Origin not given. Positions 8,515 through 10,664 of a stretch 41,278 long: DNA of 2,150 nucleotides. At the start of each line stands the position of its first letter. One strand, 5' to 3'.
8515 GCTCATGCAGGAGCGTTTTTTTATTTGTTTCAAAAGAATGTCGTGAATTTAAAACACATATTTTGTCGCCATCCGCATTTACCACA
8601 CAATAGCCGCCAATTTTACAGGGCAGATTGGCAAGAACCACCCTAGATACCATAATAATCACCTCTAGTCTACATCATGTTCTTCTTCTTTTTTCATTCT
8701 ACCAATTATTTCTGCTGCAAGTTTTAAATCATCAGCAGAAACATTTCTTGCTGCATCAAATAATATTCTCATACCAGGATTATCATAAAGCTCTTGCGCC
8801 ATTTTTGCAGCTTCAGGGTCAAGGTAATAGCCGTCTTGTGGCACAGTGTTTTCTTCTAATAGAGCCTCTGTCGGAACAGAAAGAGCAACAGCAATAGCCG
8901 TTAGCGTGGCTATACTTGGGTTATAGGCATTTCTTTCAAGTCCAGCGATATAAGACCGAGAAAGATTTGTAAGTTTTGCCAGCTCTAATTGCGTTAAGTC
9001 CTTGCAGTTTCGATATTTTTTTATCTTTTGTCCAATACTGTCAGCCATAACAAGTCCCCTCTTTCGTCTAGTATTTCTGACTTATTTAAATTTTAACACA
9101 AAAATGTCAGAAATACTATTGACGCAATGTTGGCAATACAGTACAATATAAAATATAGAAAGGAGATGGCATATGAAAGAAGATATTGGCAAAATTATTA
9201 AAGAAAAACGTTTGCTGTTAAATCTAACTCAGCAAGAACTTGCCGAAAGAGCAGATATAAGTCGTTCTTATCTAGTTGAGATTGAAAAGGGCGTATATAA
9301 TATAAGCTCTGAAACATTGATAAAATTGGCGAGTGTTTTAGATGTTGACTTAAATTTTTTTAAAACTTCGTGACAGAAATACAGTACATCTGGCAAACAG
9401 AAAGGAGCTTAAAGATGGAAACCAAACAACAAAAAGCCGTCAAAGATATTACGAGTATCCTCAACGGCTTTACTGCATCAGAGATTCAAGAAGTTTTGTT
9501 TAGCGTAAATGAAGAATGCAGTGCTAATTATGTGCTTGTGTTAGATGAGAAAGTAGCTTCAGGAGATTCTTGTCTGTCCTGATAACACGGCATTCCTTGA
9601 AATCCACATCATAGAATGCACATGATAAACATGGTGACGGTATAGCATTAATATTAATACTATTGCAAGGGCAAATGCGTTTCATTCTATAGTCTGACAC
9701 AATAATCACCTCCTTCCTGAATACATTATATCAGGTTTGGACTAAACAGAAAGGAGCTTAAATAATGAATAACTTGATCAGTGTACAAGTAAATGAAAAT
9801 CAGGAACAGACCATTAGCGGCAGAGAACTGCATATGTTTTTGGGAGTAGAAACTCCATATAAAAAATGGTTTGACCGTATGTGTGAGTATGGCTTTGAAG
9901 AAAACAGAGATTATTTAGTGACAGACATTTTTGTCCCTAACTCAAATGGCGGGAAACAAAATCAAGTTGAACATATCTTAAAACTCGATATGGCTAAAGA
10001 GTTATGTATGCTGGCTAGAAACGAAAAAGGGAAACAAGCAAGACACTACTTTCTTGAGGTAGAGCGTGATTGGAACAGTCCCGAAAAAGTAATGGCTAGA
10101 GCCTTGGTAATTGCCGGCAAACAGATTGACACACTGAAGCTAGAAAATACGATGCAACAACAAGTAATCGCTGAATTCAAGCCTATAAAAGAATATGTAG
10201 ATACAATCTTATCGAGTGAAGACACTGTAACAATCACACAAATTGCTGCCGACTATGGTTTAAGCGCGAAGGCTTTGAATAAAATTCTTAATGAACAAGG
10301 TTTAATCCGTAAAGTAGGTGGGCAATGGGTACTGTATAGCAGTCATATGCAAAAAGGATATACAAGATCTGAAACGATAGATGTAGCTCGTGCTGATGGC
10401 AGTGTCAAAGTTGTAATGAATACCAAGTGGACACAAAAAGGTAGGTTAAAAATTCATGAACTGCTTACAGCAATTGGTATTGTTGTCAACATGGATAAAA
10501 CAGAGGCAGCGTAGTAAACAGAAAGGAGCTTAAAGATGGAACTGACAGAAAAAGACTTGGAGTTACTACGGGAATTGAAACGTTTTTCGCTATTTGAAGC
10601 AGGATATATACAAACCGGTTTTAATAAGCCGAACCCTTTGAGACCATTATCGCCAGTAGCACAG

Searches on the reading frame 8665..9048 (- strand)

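Call 88: search_protein_families(library=pfam, proteins=[window:8665-9048:-], max_evalue=0.001)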
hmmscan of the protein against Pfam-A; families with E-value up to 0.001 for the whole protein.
window:8665-9048:- (127 aa): 4 families
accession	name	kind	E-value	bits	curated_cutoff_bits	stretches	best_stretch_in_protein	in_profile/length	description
PF01381.28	HTH_3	-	5.7e-13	49.1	23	1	9-62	1-54/55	Helix-turn-helix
PF12844.13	HTH_19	-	4.2e-08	33.4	30.2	1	6-65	1-60/64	Helix-turn-helix domain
PF13560.12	HTH_31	-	2.9e-07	31.1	27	1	5-64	2-61/64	Helix-turn-helix domain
PF13443.12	HTH_26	-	0.00021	21.9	22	1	8-63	1-57/63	Cro/C1-type HTH DNA-binding domain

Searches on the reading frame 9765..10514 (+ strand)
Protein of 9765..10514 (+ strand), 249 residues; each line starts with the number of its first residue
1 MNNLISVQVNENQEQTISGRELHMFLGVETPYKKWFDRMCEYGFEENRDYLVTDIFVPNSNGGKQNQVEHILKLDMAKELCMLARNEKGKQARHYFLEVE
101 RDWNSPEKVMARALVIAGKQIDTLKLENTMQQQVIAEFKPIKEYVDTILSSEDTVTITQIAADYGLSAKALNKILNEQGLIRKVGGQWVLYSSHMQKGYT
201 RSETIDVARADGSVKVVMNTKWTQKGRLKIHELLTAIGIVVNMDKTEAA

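Call 7: search_protein_families(library=phrogs, proteins=[window:9765-10514:+], max_evalue=0.001)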
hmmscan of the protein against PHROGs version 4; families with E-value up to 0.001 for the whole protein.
window:9765-10514:+ (249 aa): 9 families
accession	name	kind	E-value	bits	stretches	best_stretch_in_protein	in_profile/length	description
phrog_63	-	transcription regulation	1.2e-63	217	1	1-237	117-359/431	anti-repressor Ant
phrog_130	-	transcription regulation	3e-37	129.7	1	112-247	296-421/480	anti-repressor Ant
phrog_5817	-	transcription regulation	5.2e-33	115.8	1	4-133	14-142/210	anti-repressor Ant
phrog_25289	-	unknown function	1.3e-22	80.8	1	171-245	1-75/79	-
phrog_373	-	transcription regulation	7e-22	79.2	1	1-130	84-210/373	anti-repressor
phrog_377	-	transcription regulation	8.5e-22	79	1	8-176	12-182/213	anti-repressor Ant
phrog_6904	-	unknown function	1.5e-21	77.5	1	1-83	2-89/95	-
phrog_14211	-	transcription regulation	2.1e-13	51.4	1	64-104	92-132/234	anti-repressor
phrog_66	-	integration and excision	0.00013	22.7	0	43-102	187-247/412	excisionase and transcriptional regulator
